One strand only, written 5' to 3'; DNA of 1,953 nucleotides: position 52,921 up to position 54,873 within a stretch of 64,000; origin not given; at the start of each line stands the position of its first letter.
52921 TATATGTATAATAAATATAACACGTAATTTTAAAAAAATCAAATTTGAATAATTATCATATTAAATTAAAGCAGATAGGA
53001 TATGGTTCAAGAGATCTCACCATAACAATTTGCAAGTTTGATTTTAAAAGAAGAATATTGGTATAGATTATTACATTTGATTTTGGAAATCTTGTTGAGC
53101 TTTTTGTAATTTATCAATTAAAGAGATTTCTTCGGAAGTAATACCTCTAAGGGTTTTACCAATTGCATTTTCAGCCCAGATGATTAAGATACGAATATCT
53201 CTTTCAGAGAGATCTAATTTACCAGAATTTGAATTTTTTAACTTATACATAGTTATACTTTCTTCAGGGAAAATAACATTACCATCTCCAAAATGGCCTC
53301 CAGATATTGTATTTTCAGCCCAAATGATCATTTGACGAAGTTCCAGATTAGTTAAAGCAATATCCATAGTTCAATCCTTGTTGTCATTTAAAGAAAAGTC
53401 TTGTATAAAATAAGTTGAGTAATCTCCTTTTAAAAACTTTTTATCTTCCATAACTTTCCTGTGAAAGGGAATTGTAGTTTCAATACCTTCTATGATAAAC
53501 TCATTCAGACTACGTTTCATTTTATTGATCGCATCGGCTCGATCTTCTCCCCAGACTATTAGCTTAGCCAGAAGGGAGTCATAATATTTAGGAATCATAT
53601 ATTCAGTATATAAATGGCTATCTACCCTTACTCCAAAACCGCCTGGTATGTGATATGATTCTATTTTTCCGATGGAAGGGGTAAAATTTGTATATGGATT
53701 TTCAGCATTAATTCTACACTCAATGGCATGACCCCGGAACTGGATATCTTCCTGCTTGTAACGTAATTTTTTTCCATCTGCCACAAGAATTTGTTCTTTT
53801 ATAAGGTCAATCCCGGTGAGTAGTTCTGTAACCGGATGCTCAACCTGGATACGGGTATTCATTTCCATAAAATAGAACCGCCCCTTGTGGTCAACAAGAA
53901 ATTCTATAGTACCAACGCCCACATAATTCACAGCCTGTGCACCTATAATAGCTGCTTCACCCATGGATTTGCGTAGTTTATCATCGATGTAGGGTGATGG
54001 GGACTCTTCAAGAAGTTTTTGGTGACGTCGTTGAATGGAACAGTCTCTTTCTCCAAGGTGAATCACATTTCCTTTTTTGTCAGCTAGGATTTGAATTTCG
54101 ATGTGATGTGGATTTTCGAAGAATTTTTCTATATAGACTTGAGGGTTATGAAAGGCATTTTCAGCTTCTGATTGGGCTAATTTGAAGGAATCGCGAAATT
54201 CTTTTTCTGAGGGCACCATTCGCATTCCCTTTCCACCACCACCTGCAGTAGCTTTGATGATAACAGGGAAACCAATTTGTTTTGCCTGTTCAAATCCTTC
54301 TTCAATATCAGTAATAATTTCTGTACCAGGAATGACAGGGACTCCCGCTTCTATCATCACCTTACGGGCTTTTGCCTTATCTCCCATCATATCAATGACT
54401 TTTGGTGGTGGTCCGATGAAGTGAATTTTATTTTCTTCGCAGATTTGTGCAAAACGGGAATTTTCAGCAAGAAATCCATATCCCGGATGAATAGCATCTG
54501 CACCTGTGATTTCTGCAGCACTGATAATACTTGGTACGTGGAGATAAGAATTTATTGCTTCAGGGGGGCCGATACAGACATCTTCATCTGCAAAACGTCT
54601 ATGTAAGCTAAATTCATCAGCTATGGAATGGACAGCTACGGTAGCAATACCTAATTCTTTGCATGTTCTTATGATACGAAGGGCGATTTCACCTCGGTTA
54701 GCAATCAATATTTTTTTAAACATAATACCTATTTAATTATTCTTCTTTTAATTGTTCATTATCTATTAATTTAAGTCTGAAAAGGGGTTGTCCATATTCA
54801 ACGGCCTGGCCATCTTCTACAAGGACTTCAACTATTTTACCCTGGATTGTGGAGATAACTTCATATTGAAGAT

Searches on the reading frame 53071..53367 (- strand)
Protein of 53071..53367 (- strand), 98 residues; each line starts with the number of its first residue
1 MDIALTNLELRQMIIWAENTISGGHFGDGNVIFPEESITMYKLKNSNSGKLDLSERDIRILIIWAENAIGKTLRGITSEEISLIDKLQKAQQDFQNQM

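Call 3: search_protein_families(library=pfam, proteins=[window:53071-53367:-], max_evalue=0.01)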
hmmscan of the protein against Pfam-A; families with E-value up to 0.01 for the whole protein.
window:53071-53367:- (98 aa): 0 families

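Call 4: search_protein_families(library=ncbifam, proteins=[window:53071-53367:-], max_evalue=0.01)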
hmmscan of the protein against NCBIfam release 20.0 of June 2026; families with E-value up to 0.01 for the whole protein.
window:53071-53367:- (98 aa): 0 families

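Call 61: search_protein_families(library=pfam, proteins=[window:53071-53367:-], max_evalue=1)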
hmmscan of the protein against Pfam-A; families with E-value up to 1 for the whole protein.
window:53071-53367:- (98 aa): 0 families

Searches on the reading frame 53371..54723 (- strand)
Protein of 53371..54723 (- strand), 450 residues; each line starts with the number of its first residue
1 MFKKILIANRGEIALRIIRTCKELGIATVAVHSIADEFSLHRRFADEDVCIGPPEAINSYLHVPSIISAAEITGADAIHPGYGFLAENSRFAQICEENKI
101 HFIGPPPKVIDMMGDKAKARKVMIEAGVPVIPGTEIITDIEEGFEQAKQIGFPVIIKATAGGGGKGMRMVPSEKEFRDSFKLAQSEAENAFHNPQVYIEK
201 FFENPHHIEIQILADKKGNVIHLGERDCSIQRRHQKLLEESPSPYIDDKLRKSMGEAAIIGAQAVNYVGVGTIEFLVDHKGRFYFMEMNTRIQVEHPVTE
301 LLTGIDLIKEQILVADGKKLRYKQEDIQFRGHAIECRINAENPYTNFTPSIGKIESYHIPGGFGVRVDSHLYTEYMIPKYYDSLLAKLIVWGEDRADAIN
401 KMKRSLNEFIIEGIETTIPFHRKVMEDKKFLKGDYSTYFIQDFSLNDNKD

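Call 3: search_protein_families(library=pfam, proteins=[window:53371-54723:-], max_evalue=0.01)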
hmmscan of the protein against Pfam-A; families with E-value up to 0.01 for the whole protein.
window:53371-54723:- (450 aa): 8 families
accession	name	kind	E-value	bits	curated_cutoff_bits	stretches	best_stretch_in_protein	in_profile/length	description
PF02786.22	CPSase_L_D2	-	1.9e-77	260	19.8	1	115-321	1-209/211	Carbamoyl-phosphate synthase L chain, ATP binding domain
PF00289.28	Biotin_carb_N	-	2.9e-44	150.5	25.5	1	1-110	1-110/110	Biotin carboxylase, N-terminal domain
PF02785.25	Biotin_carb_C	-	1.2e-41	141.7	32.4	1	335-441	1-107/108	Biotin carboxylase C-terminal domain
PF07478.18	Dala_Dala_lig_C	-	1.2e-09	38.4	24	1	146-290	31-174/204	D-ala D-ala ligase C-terminus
PF02222.28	ATP-grasp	-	2.2e-09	37.6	27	1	127-291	7-162/179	ATP-grasp domain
PF08443.16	RimK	-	0.00011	22.3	21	1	115-309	3-182/188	RimK-like ATP-grasp domain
PF02655.19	ATP-grasp_3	-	0.0052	17.3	23.2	0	114-293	2-158/160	ATP-grasp domain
PF01071.24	GARS_A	-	0.0092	16.3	27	0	114-204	1-91/194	Phosphoribosylglycinamide synthetase, ATP-grasp (A) domain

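Call 4: search_protein_families(library=ncbifam, proteins=[window:53371-54723:-], max_evalue=0.01)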
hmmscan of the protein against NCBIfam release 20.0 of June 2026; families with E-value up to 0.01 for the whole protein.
window:53371-54723:- (450 aa): 45 families (the best 25 are shown)
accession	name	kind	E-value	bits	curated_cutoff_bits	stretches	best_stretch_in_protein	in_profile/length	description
TIGR00514.1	accC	equivalog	1.8e-219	729.2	626.5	1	1-443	1-444/449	acetyl-CoA carboxylase biotin carboxylase subunit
NF006367.0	PRK08591.1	subfamily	2.3e-219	728.7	597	1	1-446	1-447/451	acetyl-CoA carboxylase biotin carboxylase subunit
NF006406.0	PRK08654.1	equivalog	9.4e-209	694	739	1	1-443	1-443/499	acetyl-CoA carboxylase biotin carboxylase subunit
NF004085.0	PRK05586.1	equivalog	9.9e-204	677.3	723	1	1-442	1-443/448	acetyl-CoA carboxylase biotin carboxylase subunit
NF009554.0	PRK12999.1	equivalog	7.1e-190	633.5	965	1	1-442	4-454/1147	pyruvate carboxylase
NF006286.0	PRK08462.1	equivalog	2.7e-185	616.5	740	1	2-441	4-442/445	acetyl-CoA carboxylase biotin carboxylase subunit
NF005525.0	PRK07178.1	equivalog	7.6e-178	591.9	768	1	1-442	1-441/471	acetyl-CoA carboxylase biotin carboxylase subunit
NF009471.0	PRK12833.1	equivalog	3.6e-174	579.7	686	1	3-443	6-447/467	acetyl-CoA carboxylase biotin carboxylase subunit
TIGR01235.1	pyruv_carbox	equivalog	1.9e-169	565.5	1114.45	1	4-442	1-450/1143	pyruvate carboxylase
NF006287.0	PRK08463.1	equivalog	8.9e-169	562.3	775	1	1-441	1-442/479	acetyl-CoA carboxylase subunit A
TIGR02712.1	urea_carbox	equivalog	6.4e-156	521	1303.85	1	2-446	1-445/1201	urea carboxylase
TIGR01369.1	CPSaseII_lrg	equivalog_domain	7.6e-19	66.9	1027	1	91-326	645-875/1052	carbamoyl-phosphate synthase (glutamine-hydrolyzing) large subunit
NF003671.0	PRK05294.1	equivalog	7.6e-16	56.9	599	1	91-324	642-870/1058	carbamoyl-phosphate synthase large subunit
NF004679.0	PRK06019.1-5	equivalog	3.6e-14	52.4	326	1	94-291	80-267/376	5-(carboxyamino)imidazole ribonucleotide synthase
NF002378.0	PRK01372.1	subfamily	2.7e-13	49.3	243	1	115-290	100-269/305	D-alanine--D-alanine ligase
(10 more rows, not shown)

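Call 24: search_solved_structures(query=window:53371-54723:-, max_evalue=1e-100, show_alignments=1)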
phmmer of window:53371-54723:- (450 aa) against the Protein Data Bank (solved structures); distinct sequences matched with E-value up to 1e-100: 61 (the best 60 are shown).
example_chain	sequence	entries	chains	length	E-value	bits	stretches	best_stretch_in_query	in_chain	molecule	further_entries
9eb7_A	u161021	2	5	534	2.1e-178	596.9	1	2-441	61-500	Biotin carboxylase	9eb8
2vpq_A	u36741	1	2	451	2.5e-168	563.7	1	3-446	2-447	ACETYL-COA CARBOXYLASE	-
9zvm_C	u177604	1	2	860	1.1e-166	558.2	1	4-441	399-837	Maltodextrin-binding protein,Biotin carboxylase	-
8hz5_A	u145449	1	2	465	3.4e-164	550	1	1-442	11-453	Biotin carboxylase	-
2c00_A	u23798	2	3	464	3.1e-163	546.9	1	1-441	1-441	BIOTIN CARBOXYLASE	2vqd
4mv1_A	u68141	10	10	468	6.5e-163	545.8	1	1-441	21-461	Biotin carboxylase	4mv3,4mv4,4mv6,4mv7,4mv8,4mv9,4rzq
1bnc_A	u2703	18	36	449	1.1e-159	535.2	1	1-441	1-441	BIOTIN CARBOXYLASE | ACETYL-COA CARBOXYLASE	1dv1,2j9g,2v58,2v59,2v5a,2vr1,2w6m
3jzf_A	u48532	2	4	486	1.1e-159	535.2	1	1-441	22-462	Biotin carboxylase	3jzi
3rup_A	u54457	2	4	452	1.1e-159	535.2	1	1-441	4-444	Biotin carboxylase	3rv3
8uxz_C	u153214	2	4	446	1.2e-159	535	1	1-441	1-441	Biotin carboxylase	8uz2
6oi9_A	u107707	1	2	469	1.3e-159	535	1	1-441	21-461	Biotin carboxylase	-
3g8c_A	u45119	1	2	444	1.3e-159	534.9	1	1-441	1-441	Biotin carboxylase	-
1dv2_A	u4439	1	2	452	3.9e-159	533.4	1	1-441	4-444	BIOTIN CARBOXYLASE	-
3rv4_A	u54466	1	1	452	5.7e-159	532.8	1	1-441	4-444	Biotin carboxylase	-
2gps_A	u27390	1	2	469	6.1e-159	532.7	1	1-441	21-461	Biotin carboxylase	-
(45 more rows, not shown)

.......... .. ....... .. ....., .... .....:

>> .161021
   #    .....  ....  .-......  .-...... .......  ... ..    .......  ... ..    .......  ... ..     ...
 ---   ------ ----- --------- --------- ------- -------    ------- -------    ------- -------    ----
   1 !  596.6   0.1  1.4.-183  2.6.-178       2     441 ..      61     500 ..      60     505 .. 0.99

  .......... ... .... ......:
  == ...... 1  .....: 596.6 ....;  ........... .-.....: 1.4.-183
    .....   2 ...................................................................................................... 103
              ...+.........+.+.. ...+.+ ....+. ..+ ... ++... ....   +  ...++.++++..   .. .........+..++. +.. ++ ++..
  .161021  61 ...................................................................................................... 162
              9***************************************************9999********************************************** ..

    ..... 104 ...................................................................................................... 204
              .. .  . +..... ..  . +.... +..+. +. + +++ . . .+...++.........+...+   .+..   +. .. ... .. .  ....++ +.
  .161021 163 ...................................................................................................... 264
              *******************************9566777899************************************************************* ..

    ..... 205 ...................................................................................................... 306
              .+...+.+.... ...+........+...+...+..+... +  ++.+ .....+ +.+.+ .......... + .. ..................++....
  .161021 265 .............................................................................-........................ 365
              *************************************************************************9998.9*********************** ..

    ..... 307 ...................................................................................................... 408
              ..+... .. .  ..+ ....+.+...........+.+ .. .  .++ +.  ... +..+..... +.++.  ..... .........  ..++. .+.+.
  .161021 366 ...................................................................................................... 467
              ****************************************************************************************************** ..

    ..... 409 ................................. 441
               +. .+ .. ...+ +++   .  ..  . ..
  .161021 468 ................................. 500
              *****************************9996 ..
